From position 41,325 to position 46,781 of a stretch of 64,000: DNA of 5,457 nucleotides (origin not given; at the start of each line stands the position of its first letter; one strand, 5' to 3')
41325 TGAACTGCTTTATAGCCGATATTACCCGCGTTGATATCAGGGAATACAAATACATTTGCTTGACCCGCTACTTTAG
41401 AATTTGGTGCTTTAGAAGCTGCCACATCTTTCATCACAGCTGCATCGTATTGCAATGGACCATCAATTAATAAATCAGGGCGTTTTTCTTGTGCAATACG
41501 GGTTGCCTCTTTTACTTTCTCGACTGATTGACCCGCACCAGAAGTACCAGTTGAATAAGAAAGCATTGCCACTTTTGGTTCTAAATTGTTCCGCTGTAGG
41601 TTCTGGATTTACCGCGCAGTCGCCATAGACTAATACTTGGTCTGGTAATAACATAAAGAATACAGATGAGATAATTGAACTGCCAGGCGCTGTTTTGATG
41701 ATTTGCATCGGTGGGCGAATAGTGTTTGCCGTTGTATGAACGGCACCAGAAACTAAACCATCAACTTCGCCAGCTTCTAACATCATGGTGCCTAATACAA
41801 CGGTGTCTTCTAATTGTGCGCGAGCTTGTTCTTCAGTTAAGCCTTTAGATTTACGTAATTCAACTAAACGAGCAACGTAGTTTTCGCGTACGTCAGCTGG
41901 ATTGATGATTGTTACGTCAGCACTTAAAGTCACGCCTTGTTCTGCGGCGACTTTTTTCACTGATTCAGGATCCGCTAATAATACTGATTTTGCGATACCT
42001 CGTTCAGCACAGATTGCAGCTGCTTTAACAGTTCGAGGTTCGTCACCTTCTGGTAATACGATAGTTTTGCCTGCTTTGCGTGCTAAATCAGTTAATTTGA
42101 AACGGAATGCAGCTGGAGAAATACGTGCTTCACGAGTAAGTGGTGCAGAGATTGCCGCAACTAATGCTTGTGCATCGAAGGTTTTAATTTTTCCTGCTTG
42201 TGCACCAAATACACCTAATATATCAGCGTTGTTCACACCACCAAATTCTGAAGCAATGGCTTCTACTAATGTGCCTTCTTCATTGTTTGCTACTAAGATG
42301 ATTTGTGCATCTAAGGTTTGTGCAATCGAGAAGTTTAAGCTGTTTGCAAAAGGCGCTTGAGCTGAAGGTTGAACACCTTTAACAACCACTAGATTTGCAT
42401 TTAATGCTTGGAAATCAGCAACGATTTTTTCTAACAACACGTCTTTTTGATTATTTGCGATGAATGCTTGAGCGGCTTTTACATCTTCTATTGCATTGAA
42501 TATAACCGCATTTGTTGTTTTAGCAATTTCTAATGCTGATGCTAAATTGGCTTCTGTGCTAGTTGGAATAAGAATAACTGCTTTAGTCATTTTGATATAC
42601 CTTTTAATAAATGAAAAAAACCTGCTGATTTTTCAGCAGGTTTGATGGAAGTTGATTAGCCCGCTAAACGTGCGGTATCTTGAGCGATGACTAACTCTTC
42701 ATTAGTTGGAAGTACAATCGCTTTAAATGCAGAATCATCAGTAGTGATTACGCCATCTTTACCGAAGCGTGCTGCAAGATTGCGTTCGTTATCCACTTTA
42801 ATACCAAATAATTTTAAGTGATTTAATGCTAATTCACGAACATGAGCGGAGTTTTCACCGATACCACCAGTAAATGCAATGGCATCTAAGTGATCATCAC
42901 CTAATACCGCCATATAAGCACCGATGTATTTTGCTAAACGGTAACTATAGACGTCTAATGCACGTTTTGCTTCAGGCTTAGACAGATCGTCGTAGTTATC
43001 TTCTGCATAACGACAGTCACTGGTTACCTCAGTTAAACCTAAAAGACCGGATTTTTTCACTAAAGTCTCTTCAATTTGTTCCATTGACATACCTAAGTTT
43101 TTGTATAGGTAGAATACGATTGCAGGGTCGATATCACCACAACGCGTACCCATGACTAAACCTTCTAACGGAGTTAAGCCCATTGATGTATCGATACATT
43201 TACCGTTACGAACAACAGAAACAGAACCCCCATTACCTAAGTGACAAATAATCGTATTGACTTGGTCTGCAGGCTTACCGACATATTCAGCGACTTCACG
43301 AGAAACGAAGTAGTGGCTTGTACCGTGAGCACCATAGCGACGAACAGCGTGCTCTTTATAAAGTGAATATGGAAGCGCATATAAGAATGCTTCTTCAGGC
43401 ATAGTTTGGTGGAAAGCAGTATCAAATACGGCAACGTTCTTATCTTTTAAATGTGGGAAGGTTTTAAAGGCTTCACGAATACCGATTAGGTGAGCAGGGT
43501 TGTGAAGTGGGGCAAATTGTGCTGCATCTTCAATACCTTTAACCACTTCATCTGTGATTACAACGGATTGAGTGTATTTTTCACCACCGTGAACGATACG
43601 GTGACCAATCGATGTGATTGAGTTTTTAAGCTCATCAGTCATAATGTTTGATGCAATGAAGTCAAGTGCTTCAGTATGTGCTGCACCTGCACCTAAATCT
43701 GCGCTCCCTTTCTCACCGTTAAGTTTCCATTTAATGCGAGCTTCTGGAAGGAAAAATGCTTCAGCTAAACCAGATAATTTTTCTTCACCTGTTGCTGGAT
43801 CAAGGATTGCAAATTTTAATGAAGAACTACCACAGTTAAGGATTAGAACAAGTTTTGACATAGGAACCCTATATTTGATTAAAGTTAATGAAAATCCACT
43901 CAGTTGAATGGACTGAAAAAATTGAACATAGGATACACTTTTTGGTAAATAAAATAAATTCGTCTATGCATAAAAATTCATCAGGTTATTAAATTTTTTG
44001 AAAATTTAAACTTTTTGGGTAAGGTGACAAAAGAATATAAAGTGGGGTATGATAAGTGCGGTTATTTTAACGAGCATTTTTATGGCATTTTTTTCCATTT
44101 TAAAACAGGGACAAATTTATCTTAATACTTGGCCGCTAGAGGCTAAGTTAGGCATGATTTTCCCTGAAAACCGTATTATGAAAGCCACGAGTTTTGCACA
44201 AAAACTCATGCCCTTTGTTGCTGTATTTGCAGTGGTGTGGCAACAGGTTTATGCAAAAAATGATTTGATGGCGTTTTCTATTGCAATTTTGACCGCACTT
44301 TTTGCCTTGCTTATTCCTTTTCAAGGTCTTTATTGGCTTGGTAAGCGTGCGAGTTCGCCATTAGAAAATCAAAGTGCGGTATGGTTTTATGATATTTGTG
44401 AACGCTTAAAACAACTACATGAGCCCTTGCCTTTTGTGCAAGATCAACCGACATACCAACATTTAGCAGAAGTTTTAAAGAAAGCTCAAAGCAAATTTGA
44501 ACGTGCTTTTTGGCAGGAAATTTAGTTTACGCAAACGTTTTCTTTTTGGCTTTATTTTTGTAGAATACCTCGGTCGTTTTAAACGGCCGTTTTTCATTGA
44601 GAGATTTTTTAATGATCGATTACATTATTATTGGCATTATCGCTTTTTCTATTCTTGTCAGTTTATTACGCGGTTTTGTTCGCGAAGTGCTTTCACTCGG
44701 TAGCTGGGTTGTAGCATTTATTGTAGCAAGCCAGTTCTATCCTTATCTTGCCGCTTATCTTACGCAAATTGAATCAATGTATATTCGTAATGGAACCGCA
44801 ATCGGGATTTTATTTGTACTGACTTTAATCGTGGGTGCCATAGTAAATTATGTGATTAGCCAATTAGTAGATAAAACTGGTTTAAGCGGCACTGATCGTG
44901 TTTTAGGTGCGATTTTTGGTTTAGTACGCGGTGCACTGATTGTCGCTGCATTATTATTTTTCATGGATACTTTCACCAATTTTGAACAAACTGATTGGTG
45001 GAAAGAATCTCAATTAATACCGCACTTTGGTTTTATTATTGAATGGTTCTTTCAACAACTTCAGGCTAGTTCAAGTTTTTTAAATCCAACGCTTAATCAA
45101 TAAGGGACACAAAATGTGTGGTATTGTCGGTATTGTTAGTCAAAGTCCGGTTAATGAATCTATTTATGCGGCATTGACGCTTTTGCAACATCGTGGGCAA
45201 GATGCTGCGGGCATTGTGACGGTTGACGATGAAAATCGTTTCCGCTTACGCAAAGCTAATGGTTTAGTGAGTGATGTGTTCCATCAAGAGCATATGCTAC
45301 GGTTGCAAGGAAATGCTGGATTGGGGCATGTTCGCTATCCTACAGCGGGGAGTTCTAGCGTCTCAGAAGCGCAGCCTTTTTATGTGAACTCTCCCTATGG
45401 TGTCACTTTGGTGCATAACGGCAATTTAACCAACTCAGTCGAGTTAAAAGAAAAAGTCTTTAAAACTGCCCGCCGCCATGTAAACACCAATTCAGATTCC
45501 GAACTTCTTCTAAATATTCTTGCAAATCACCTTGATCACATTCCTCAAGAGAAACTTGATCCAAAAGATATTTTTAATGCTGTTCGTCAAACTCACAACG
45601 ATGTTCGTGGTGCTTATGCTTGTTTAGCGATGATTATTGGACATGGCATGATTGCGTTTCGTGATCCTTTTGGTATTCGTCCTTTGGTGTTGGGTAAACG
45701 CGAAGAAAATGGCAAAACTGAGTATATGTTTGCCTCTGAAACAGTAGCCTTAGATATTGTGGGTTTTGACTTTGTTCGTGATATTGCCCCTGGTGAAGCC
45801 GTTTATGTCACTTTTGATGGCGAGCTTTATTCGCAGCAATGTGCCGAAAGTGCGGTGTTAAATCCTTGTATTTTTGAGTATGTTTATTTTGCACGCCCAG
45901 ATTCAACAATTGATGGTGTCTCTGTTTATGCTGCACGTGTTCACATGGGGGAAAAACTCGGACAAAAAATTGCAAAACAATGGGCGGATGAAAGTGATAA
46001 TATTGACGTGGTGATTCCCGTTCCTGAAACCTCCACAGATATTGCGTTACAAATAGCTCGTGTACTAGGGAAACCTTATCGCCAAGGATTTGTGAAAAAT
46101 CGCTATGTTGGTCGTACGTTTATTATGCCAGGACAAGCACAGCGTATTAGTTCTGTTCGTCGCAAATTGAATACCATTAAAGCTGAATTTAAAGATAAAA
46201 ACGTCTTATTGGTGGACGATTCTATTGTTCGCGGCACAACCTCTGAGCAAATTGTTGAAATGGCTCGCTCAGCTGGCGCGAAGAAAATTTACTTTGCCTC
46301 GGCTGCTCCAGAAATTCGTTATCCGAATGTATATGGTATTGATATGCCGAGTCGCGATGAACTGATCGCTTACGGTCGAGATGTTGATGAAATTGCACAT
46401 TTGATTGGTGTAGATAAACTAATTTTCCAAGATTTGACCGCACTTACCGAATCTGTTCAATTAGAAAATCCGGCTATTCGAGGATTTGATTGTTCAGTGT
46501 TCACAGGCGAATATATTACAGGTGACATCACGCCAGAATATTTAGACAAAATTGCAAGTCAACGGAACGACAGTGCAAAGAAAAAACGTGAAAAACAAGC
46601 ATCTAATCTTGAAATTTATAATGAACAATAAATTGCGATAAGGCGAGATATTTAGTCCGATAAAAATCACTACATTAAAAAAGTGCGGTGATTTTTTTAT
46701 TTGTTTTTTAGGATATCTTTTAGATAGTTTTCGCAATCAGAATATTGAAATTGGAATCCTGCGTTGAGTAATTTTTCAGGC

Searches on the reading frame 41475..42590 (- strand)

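Call 34: search_protein_families(library=ncbifam, proteins=[window:41475-42590:-], max_evalue=1e-10)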
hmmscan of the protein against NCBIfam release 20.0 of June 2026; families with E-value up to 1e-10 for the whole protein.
window:41475-42590:- (371 aa): 4 families
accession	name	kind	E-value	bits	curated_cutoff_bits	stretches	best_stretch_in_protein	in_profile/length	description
NF004167.0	PRK05632.1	equivalog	2e-106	357.2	418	2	137-336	361-559/708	phosphate acetyltransferase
TIGR00651.1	pta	equivalog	3.7e-56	190.8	311.2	1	177-336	1-162/304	phosphate acetyltransferase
NF007233.1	PRK09653.1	subfamily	1.4e-46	159.5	310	1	166-336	5-175/319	phosphotransacetylase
NF009501.0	PRK12861.1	subfamily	1.9e-19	69.2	1178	1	169-336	442-615/764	NADP-dependent malic enzyme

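Call 44: search_protein_families(library=pfam, proteins=[window:41475-42590:-], max_evalue=0.00001)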
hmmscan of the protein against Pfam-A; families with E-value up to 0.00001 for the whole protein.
window:41475-42590:- (371 aa): 2 families
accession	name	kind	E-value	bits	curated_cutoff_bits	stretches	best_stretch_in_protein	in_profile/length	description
PF01515.24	PTA_PTB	-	5.4e-54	184.1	24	1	165-336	5-177/319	Phosphate acetyl/butaryl transferase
PF13500.12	AAA_26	-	1.5e-08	35.2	27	1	40-113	75-147/198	AAA domain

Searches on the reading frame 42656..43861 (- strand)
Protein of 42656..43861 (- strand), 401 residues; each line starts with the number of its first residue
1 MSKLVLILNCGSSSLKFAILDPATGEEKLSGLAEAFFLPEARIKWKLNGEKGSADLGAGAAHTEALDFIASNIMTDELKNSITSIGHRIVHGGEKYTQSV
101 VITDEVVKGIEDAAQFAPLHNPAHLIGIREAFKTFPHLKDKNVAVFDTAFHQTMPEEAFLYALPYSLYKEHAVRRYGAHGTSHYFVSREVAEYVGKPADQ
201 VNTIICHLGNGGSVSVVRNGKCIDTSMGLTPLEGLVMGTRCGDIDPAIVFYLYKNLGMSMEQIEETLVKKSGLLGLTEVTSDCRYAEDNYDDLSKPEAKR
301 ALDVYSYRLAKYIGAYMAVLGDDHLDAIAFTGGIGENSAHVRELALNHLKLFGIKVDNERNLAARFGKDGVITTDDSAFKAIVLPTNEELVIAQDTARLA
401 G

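Call 34: search_protein_families(library=ncbifam, proteins=[window:42656-43861:-], max_evalue=1e-10)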
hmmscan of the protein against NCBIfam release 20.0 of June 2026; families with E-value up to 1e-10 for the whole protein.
window:42656-43861:- (401 aa): 8 families
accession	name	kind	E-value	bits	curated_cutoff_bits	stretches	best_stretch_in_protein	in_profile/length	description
TIGR00016.1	ackA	subfamily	4.9e-182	605.2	293.4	1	2-400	3-404/405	acetate/propionate family kinase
NF009099.0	PRK12440.1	equivalog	2.7e-139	464.5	693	1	3-398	4-395/397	acetate/propionate family kinase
NF009045.0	PRK12379.1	equivalog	2.4e-125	418.5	580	1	4-400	6-393/402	propionate kinase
NF009063.0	PRK12397.1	equivalog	4.9e-108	361.4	659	1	1-400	1-393/404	acetate/propionate family kinase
NF005520.0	PRK07157.1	equivalog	1.5e-101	340.4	561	1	2-398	2-396/400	acetate kinase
NF005462.0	PRK07058.1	equivalog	8.5e-85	285.1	486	1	1-398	2-388/396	acetate/propionate family kinase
NF002834.0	PRK03011.1-5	subfamily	7.2e-25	87.8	222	1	174-345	150-317/357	butyrate kinase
TIGR02707.1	butyr_kinase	equivalog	4.2e-18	65.5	289.1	1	178-344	151-313/351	butyrate kinase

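Call 46: find_encoding_contigs(protein=window:42656-43861:-, flank=4000, max_places=6)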
Protein window:42656-43861:- (401 aa): 24 contigs read that carry it; 6 places shown.
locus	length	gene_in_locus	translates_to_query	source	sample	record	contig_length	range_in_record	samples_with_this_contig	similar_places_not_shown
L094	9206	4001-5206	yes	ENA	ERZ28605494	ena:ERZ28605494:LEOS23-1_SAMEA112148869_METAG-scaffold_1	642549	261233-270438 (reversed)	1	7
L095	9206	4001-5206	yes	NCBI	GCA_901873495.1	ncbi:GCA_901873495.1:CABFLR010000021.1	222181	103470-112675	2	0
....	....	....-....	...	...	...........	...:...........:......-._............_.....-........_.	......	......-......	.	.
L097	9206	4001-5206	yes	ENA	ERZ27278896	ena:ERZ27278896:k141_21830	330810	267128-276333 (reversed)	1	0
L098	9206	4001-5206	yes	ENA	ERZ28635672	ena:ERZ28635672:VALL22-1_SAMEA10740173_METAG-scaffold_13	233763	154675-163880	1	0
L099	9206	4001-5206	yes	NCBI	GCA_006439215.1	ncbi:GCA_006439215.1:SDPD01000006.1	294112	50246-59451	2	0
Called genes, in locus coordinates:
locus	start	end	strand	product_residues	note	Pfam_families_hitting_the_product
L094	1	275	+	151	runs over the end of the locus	PF01316:Arg_repressor, PF02863:Arg_repressor_C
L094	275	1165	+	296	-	PF01370:Epimerase, PF04321:RmlD_sub_bind, PF16363:GDP_Man_Dehyd (weak), PF08338:DUF1731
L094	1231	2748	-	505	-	PF13522:GATase_6, PF13537:GATase_7, PF00156:Pribosyltran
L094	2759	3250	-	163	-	PF02674:Colicin_V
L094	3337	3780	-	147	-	PF04217:DUF412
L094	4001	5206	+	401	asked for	PF00871:Acetate_kinase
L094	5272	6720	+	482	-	PF13500:AAA_26 (weak), PF01515:PTA_PTB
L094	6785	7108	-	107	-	PF00462:Glutaredoxin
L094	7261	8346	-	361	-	PF13505:OMP_b-brl, PF01389:OmpA_membrane, PF00691:OmpA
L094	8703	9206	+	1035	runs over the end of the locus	PF01565:FAD_binding_4, PF02913:FAD-oxidase_C, PF13183:Fer4_8 (faint)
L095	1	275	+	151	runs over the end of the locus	PF01316:Arg_repressor, PF02863:Arg_repressor_C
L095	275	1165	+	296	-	PF01370:Epimerase, PF04321:RmlD_sub_bind (weak), PF16363:GDP_Man_Dehyd (weak), PF08338:DUF1731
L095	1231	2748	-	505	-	PF13522:GATase_6, PF13537:GATase_7, PF00156:Pribosyltran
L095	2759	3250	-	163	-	PF02674:Colicin_V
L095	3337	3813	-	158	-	PF04217:DUF412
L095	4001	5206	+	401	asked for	PF00871:Acetate_kinase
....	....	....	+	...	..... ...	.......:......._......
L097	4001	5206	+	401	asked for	PF00871:Acetate_kinase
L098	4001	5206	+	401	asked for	PF00871:Acetate_kinase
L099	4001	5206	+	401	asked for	PF00871:Acetate_kinase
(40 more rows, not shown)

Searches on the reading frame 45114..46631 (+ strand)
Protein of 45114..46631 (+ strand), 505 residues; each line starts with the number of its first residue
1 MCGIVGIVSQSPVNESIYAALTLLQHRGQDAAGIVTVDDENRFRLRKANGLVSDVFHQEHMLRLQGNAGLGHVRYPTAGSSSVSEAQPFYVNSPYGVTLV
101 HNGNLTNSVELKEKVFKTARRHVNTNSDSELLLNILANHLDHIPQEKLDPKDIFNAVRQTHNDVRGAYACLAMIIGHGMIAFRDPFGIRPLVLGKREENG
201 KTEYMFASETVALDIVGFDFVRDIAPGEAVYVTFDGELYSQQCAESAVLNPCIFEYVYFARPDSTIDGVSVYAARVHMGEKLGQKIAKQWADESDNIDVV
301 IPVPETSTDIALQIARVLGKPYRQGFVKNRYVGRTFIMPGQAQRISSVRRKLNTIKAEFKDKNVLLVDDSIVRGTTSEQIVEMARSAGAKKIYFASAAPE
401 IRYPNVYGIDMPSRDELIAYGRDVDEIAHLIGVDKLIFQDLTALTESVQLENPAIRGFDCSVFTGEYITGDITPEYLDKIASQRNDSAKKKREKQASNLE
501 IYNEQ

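Call 34: search_protein_families(library=ncbifam, proteins=[window:45114-46631:+], max_evalue=1e-10)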
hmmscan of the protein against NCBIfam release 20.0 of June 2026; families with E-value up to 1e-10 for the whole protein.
window:45114-46631:+ (505 aa): 4 families
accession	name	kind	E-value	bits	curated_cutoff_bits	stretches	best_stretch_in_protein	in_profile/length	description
TIGR01134.1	purF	equivalog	1.1e-160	535.7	350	1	2-467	1-431/432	amidophosphoribosyltransferase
NF001484.0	PRK00331.1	subfamily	6.3e-31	107.4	381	1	1-233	1-217/601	isomerizing glutamine--fructose-6-phosphate transaminase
TIGR01135.1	glmS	equivalog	1.7e-26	92.9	418.05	1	2-215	1-199/607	glutamine--fructose-6-phosphate transaminase (isomerizing)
TIGR01536.1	asn_synth_AEB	equivalog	2.8e-19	69.5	267.1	1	2-217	1-170/517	asparagine synthase (glutamine-hydrolyzing)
